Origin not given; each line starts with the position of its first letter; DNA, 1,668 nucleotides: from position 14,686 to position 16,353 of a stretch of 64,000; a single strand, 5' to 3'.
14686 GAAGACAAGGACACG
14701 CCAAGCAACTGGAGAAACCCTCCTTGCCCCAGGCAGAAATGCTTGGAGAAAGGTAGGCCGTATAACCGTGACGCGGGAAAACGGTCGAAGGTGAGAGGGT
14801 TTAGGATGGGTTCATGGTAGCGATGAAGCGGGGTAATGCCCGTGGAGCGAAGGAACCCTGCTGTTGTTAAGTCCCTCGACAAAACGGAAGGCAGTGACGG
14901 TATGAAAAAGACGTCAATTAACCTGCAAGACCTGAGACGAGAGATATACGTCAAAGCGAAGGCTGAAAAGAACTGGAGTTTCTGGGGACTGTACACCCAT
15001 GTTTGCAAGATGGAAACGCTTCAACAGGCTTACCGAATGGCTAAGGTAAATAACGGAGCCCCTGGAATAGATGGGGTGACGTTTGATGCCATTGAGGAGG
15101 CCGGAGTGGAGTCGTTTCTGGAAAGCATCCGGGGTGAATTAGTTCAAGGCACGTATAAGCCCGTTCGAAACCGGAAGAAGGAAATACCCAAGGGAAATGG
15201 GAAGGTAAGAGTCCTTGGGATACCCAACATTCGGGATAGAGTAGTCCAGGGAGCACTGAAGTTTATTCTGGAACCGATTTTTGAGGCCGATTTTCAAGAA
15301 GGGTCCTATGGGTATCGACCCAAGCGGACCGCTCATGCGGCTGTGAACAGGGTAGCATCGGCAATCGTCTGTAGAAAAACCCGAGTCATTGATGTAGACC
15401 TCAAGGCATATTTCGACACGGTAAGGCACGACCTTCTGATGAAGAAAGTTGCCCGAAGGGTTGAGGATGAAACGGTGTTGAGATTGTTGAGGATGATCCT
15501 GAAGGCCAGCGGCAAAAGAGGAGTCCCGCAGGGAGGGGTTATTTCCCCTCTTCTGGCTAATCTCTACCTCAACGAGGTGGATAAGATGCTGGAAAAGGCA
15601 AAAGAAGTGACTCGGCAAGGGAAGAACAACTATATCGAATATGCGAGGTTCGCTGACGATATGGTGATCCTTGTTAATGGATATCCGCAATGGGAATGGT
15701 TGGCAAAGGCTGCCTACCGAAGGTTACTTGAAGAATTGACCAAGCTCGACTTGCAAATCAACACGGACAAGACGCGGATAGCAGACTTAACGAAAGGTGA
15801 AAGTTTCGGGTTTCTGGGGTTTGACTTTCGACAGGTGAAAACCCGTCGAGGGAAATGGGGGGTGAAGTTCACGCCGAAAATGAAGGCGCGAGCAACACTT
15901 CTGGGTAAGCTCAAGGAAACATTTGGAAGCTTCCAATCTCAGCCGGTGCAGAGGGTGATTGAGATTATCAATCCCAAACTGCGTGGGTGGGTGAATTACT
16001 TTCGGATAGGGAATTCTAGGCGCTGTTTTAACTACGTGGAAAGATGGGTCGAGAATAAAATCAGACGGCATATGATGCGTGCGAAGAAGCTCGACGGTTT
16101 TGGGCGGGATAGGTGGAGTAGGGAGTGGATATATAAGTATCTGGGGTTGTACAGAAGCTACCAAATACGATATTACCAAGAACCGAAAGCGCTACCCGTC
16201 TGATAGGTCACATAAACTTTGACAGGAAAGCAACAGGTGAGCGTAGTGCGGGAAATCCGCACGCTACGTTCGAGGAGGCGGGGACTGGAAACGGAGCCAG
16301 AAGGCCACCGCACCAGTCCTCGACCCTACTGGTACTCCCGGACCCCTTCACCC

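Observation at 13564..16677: IS5-family insertion sequence whose transposase gene is split by an antisense group II intron; exact junction can be reconstructed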

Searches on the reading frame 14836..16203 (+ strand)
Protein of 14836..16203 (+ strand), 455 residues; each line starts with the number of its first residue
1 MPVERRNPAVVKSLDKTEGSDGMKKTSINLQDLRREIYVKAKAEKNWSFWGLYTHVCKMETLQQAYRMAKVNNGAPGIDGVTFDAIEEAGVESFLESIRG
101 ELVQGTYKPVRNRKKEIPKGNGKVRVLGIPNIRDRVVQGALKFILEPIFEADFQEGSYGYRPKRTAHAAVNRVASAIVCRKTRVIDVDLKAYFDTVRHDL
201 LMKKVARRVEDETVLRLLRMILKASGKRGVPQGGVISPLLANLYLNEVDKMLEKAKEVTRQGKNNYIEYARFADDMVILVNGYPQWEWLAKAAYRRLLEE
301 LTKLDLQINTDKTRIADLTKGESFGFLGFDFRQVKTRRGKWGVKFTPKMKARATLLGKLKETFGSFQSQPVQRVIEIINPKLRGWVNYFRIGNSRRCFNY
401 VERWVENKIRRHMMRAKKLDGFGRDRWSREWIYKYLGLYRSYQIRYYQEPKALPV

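Call 7: search_protein_families(library=pfam, proteins=[window:14836-16203:+], max_evalue=0.01)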
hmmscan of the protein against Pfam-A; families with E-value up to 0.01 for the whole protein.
window:14836-16203:+ (455 aa): 2 families
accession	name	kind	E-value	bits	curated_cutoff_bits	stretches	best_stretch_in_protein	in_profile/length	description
PF00078.32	RVT_1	-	3.7e-33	115.4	29.6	1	117-330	1-204/205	Reverse transcriptase (RNA-dependent DNA polymerase)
PF08388.16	GIIM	-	4.6e-15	55.8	23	1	355-420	4-70/80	Group II intron, maturase-specific domain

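Call 8: search_protein_families(library=ncbifam, proteins=[window:14836-16203:+], max_evalue=0.01)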
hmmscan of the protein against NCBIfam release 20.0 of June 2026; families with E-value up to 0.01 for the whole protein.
window:14836-16203:+ (455 aa): 8 families
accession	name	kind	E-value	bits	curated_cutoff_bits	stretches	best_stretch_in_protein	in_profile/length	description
TIGR04416.1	group_II_RT_mat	equivalog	4.5e-113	378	300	1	60-416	2-352/353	group II intron reverse transcriptase/maturase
NF041747.1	Drt3a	equivalog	1.7e-19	70.5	200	1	181-337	110-268/412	antiviral reverse transcriptase Drt3a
NF041746.1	Drt2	equivalog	1.1e-17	64.3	390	1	219-383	213-374/416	antiviral reverse transcriptase Drt2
NF038233.2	retron_St85_RT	exception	1.3e-17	64.1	235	1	109-316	22-217/289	retron St85 family RNA-directed DNA polymerase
NF042941.1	Retron_TIR_antiphage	equivalog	4.2e-11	42.3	600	1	112-316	29-231/464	TIR domain-containing anti-phage reverse transcriptase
TIGR04499.1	abortive_AbiA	subfamily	3.9e-10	39.1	250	1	175-316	143-291/615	AbiA family abortive infection protein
NF038237.1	retron_Ec67_fus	exception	7e-10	38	450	1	116-316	41-248/572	retron Ec67 family RNA-directed DNA polymerase/endonuclease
NF041749.1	Drt4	equivalog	6.4e-05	22.1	450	1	223-319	188-270/489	antiviral reverse transcriptase Drt4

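Call 12: find_homologous_proteins(query=window:14836-16203:+, max_evalue=1e-40)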
Query window:14836-16203:+ (455 aa): 8000 proteins with E <= 1e-40 among 8000 candidates; the best 120 are listed.
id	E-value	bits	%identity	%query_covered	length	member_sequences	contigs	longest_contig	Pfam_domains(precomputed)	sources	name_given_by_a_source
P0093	0.0e+0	1033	100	100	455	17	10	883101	PF00078.33,PF08388.17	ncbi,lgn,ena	-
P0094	1.8e-298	1008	98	100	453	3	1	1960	PF00078.33,PF08388.17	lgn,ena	-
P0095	8.6e-256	867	85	99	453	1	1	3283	PF00078.33,PF08388.17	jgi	jgi:RNA-directed DNA polymerase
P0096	5.0e-245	832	81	100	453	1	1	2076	PF00078.33,PF08388.17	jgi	jgi:RNA-directed DNA polymerase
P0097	7.2e-242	821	81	97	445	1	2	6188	PF00078.33,PF08388.17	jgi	jgi:RNA-directed DNA polymerase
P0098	2.9e-241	819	81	97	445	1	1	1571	PF00078.33,PF08388.17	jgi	jgi:RNA-directed DNA polymerase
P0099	2.6e-240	816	82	95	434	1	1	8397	PF00078.33,PF08388.17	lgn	-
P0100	8.7e-240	815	81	97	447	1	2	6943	PF00078.33,PF08388.17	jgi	jgi:RNA-directed DNA polymerase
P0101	9.6e-240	814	81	97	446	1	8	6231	PF00078.33,PF08388.17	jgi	jgi:RNA-directed DNA polymerase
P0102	2.5e-239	813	82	95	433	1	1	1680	PF00078.33,PF08388.17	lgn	-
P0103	8.3e-239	811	82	95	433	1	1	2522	PF00078.33,PF08388.17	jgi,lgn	-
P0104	2.7e-237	806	80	95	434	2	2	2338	PF00078.33,PF08388.17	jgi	jgi:RNA-directed DNA polymerase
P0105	3.9e-237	806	82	95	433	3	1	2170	PF00078.33,PF08388.17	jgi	jgi:RNA-directed DNA polymerase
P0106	4.0e-237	806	82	95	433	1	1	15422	PF00078.33,PF08388.17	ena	-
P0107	1.2e-236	804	82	95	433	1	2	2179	PF00078.33,PF08388.17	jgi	-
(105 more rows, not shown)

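Call 13: find_encoding_contigs(protein=P0093, flank=3000, max_places=10)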
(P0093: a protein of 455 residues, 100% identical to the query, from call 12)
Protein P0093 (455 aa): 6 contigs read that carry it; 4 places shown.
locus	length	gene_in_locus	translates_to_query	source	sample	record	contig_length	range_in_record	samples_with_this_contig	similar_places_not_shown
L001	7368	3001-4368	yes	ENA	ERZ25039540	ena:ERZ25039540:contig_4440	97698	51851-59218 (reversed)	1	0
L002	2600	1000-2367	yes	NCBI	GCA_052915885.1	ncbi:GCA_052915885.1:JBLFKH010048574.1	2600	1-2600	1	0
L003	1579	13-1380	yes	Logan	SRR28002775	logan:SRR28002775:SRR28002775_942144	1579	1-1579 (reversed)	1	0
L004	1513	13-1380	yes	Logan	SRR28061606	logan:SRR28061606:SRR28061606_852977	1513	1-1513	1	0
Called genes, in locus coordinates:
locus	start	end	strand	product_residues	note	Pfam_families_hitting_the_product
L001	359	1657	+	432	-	PF00078:RVT_1, PF08388:GIIM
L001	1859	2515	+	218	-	-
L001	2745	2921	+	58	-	-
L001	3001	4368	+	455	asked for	PF00078:RVT_1, PF08388:GIIM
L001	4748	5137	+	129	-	-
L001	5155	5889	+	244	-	-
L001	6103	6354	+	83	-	-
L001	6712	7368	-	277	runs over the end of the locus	PF00239:Resolvase, PF07508:Recombinase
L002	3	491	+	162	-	?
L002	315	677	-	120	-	-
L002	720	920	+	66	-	-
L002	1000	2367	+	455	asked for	PF00078:RVT_1, PF08388:GIIM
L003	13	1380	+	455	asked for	PF00078:RVT_1, PF08388:GIIM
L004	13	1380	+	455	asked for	PF00078:RVT_1, PF08388:GIIM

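Call 17: list_cluster_members(proteins=[P0093, P0011, P0003])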
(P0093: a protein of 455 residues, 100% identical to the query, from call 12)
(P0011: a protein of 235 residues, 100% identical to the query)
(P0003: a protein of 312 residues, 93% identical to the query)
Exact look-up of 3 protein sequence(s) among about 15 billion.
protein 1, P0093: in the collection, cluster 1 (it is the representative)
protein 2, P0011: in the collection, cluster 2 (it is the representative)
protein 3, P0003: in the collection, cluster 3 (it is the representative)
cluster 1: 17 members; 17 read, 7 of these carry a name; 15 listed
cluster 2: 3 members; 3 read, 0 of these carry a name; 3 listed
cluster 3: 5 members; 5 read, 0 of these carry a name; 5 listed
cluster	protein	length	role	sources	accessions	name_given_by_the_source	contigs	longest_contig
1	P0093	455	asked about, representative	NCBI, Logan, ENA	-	-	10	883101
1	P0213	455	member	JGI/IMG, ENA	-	RNA-directed DNA polymerase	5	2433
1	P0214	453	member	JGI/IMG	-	RNA-directed DNA polymerase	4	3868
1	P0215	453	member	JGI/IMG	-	RNA-directed DNA polymerase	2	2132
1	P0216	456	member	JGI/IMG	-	RNA-directed DNA polymerase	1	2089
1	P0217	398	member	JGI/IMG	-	RNA-directed DNA polymerase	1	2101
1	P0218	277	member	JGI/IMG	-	RNA-directed DNA polymerase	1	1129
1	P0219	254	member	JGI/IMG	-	RNA-directed DNA polymerase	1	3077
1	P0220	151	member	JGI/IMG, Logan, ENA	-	-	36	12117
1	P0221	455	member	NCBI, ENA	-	-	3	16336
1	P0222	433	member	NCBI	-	-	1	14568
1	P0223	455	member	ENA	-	-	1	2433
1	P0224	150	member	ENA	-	-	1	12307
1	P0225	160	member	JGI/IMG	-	-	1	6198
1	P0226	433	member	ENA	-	-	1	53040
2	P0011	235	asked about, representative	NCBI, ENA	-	-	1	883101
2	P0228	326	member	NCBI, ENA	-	-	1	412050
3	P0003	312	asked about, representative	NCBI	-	-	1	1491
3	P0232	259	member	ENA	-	-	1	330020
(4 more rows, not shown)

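Call 36: search_solved_structures(query=window:14836-16203:+, max_evalue=0.00001)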
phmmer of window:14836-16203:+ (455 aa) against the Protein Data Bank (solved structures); distinct sequences matched with E-value up to 0.00001: 14.
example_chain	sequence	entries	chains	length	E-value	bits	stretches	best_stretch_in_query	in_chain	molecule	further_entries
6ar1_A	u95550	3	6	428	3.4e-55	191.3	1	57-411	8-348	GsI-IIC RT | Trt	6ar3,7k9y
7uim_D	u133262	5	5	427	2.9e-50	175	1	54-410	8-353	Group II intron reverse transcriptase/maturase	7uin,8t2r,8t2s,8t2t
5hhl_A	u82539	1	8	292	3.7e-43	151.6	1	54-331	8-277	Retron-type reverse transcriptase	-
5hhj_A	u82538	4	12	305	5.7e-41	144.4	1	52-332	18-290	Retron-type reverse transcriptase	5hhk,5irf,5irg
6me0_C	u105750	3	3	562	3.4e-36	128.6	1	52-415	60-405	Maturase reverse transcriptase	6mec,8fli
5g2x_C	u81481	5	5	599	6.1e-34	121.2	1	48-256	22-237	GROUP II INTRON-ENCODED PROTEIN LTRA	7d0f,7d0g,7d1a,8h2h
8ub7_A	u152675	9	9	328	9.7e-17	64.5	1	95-331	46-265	Reverse transcriptase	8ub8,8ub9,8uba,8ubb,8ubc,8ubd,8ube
7kft_D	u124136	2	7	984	1.9e-16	63.5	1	84-333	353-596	Cas6-RT-Cas1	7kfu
9ioa_A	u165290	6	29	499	2.4e-09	40.1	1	89-283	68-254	RNA-dependent DNA polymerase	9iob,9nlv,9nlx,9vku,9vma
9d5x_A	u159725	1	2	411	1.1e-08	37.9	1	52-411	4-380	Group II intron-like 4 reverse transcriptase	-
9d4s_A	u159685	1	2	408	1.2e-08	37.8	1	52-411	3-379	Group II intron-like 4 reverse transcriptase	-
8bgj_A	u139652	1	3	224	1.3e-08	37.7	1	174-329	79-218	RNA-directed DNA polymerase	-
9c0i_A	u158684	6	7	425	5.7e-06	29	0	203-321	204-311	Reverse transcriptase/maturase family protein | Antiviral reverse transcriptase Drt2 | RNA-dependent DNA polymerase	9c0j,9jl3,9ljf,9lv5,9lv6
9lje_A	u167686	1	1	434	6e-06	29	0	203-321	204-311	RNA-dependent DNA polymerase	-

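Call 51: find_encoding_contigs(protein=P0232, flank=4000, max_places=4)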
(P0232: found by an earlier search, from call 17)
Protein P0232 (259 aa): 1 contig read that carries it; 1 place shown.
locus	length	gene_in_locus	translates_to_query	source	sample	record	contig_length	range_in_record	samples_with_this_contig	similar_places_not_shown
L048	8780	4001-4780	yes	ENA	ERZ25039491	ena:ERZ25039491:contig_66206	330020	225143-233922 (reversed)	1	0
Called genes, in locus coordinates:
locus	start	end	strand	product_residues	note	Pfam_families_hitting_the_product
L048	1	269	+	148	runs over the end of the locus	PF00072:Response_reg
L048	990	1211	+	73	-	-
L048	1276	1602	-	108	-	-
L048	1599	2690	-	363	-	PF07719:TPR_2 (weak), PF13371:TPR_9 (weak), PF13432:TPR_16, PF14559:TPR_19, PF00515:TPR_1, PF12895:ANAPC3, PF13432:TPR_16, PF14559:TPR_19, +11 more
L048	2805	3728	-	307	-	-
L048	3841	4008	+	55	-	-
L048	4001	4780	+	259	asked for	PF05598:DUF772, PF01609:DDE_Tnp_1, PF13359:DDE_Tnp_4 (weak)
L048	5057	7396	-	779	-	PF25778:DUF7948, PF06739:SBBP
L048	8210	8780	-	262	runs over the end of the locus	PF01061:ABC2_membrane, PF12698:ABC2_membrane_3 (weak)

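Call 52: find_encoding_contigs(protein=P0228, flank=6000, max_places=4)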
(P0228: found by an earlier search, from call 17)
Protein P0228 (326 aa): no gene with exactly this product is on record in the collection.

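Call 56: find_encoding_contigs(protein=P0093, flank=10000, max_places=2)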
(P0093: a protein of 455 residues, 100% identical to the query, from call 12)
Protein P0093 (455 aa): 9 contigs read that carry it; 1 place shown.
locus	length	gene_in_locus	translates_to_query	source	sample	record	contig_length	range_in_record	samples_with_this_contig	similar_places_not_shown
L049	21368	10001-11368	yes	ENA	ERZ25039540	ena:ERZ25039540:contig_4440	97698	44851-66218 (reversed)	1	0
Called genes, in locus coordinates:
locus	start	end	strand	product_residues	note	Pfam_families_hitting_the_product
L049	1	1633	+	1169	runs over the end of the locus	-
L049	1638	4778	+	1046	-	-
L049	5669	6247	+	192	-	PF04471:Mrr_cat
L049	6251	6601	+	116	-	-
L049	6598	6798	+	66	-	-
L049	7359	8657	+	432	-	PF00078:RVT_1, PF08388:GIIM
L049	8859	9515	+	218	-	-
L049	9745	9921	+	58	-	-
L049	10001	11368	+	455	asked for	PF00078:RVT_1, PF08388:GIIM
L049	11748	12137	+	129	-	-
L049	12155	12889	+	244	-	-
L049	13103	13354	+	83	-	-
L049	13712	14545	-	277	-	PF00239:Resolvase, PF07508:Recombinase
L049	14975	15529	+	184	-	-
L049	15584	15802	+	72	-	-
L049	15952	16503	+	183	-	-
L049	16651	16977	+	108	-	-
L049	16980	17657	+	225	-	-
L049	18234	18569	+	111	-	-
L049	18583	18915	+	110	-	-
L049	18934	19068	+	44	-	-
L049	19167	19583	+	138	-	-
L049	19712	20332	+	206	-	-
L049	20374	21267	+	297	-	PF02265:S1-P1_nuclease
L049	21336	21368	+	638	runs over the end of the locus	PF11398:DUF2813 (faint), PF13175:AAA_15, PF13476:AAA_23, PF13304:AAA_21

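Call 64: search_dna_similar(query=window:14836-16203:+, collection=plasmids, mode=protein, max_rows=12)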
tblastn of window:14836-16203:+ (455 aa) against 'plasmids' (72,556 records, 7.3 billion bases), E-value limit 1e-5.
The search stops at 5000 records and this limit was reached: more records match than are counted here, and every count below describes the 5000 best-scoring records only.
Records with a match: at least 5000; places in all: 8801; records where one place covers at least 80% of the query: 2259.
Best place of each record, by identity: 60-80% 26; <60% 4974.
By first word of the organism name: Klebsiella 1781; Escherichia 1125; Bacillus 405; Enterococcus 264; Enterobacter 186; Shigella 125; Sinorhizobium 125; Citrobacter 100; Priestia 68; Salmonella 60; and 133 more.
By predicted mobility (MOB-suite, as given by PLSDB): conjugative 2710; mobilizable 1170; non-mobilizable 1120.
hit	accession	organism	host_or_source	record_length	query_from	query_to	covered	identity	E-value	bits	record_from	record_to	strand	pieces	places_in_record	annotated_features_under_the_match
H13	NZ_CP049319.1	Caballeronia sp. SBC2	whole organism,soil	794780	2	455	100%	64.0%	0e+0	607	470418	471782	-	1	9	ltrA: group II intron reverse transcriptase/maturase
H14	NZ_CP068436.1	Cupriavidus necator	heavy metal containmented soil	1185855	3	454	99%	63.4%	0e+0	597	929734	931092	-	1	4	none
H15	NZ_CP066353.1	Bradyrhizobium japonicum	Glycine max,DNA isolated from pure ...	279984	1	454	100%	61.7%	0e+0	585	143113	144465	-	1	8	ltrA: group II intron reverse transcriptase/maturase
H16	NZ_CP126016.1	Bradyrhizobium japonicum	Glycine max,soybean,root nodule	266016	1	454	100%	61.7%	0e+0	585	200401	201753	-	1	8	ltrA: group II intron reverse transcriptase/maturase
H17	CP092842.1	Bradyrhizobium sp. 62B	Arachis hypogaea L.,cell ...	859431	6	455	99%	62.1%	0e+0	573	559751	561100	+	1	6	ltrA: group II intron reverse transcriptase/maturase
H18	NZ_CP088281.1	Bradyrhizobium barranii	Glycine max cv. AC Glengarry,cell ...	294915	6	455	99%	62.0%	0e+0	590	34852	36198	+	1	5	ltrA: group II intron reverse transcriptase/maturase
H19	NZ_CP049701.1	Bradyrhizobium barranii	Glycine max cv. AC Glengarry,cell ...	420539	6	455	99%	62.0%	0e+0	590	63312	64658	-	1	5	ltrA: group II intron reverse transcriptase/maturase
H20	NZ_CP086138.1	Bradyrhizobium barranii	Glycine max cv. AC Orford,Cell ...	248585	6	455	99%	61.8%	0e+0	589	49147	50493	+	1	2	ltrA: group II intron reverse transcriptase/maturase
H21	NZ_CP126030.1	Bradyrhizobium elkanii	Glycine max,soybean,root nodule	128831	6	455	99%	61.8%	0e+0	589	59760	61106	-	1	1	ltrA: group II intron reverse transcriptase/maturase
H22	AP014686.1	Bradyrhizobium diazoefficiens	Glycine max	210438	6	455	99%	61.6%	0e+0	588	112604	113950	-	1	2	RNA-directed DNA polymerase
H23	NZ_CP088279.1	Bradyrhizobium barranii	Glycine max cv. AC Glengarry,cell ...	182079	6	455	99%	61.6%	0e+0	588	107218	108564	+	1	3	ltrA: group II intron reverse transcriptase/maturase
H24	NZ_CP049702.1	Bradyrhizobium barranii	Glycine max cv. AC Glengarry,cell ...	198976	6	455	99%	61.6%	0e+0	588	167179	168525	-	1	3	ltrA: group II intron reverse transcriptase/maturase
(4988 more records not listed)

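Call 75: search_protein_families(library=pfam, proteins=[L049:1638-4778:+, L049:13712-14545:-], max_evalue=0.0001)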
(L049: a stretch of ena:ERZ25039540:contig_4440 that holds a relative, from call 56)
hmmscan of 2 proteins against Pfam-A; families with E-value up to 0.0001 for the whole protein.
L049:1638-4778:+ (1046 aa): 1 family
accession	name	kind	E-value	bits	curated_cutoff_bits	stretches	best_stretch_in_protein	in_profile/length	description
PF12891.13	Glyco_hydro_44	-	6.5e-49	167.3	25.1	1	77-315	2-222/223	Glycoside hydrolase family 44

L049:13712-14545:- (277 aa): 2 families
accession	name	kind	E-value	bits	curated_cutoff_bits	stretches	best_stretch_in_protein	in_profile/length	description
PF00239.26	Resolvase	-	2.6e-22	79.9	23.3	1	13-159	1-144/145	Resolvase, N terminal domain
PF07508.19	Recombinase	-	5.2e-11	43.1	21.1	1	188-272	5-101/102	Recombinase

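Call 79: get_annotated_region(hit=H13, flank=1500)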
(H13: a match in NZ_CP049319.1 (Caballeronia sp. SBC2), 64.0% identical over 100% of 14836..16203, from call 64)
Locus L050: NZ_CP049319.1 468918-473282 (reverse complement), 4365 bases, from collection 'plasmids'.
description: Caballeronia sp. SBC2 plasmid pSBC2-3, complete sequence
organism: Caballeronia sp. SBC2 (NCBI taxid 2705547)
taxonomy: Bacteria; Pseudomonadota; Betaproteobacteria; Burkholderiales; Burkholderiaceae; Caballeronia; Caballeronia sp. SBC2
host: -; source: whole organism,soil; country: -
typing (MOB-suite, as given by PLSDB): non-mobilizable
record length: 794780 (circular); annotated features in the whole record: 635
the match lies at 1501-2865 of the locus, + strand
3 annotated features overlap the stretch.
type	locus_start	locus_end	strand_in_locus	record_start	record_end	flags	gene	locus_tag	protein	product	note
CDS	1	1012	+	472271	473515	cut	ltrA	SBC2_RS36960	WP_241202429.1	group II intron reverse transcriptase/maturase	GO:0000373 - Group II intron splicing [Evidence IEA]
CDS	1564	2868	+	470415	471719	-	ltrA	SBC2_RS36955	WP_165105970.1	group II intron reverse transcriptase/maturase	GO:0000373 - Group II intron splicing [Evidence IEA]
CDS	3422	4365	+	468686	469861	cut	-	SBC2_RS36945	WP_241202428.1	tyrosine-type recombinase/integrase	GO:0015074 - DNA integration [Evidence IEA]; GO:0006310 - DNA recombination [Evidence IEA]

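Call 80: get_annotated_region(hit=H15, flank=1500)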
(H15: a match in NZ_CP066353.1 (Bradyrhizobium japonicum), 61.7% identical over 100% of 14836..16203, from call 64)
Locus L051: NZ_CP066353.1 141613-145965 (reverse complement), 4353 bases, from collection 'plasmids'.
description: Bradyrhizobium japonicum strain S06B-BJ plasmid p2S06B, complete sequence
organism: Bradyrhizobium japonicum (NCBI taxid 375)
taxonomy: Bacteria; Pseudomonadota; Alphaproteobacteria; Hyphomicrobiales; Nitrobacteraceae; Bradyrhizobium; Bradyrhizobium japonicum
host: -; source: Glycine max,DNA isolated from pure culture,root nodules; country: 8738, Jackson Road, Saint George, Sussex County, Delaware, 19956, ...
typing (MOB-suite, as given by PLSDB): conjugative; relaxase MOBQ; mating-pair formation MPF_T
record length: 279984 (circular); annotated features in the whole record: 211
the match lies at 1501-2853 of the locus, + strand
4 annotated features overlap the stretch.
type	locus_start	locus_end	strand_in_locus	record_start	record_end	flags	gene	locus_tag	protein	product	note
CDS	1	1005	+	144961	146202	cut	ltrA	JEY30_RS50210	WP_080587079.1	group II intron reverse transcriptase/maturase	GO:0000373 - Group II intron splicing [Evidence IEA]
CDS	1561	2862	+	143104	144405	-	ltrA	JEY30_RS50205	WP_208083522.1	group II intron reverse transcriptase/maturase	GO:0000373 - Group II intron splicing [Evidence IEA]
CDS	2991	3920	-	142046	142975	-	-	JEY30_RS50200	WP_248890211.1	IS66 family transposase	-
CDS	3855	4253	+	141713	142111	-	-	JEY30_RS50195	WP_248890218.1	hypothetical protein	-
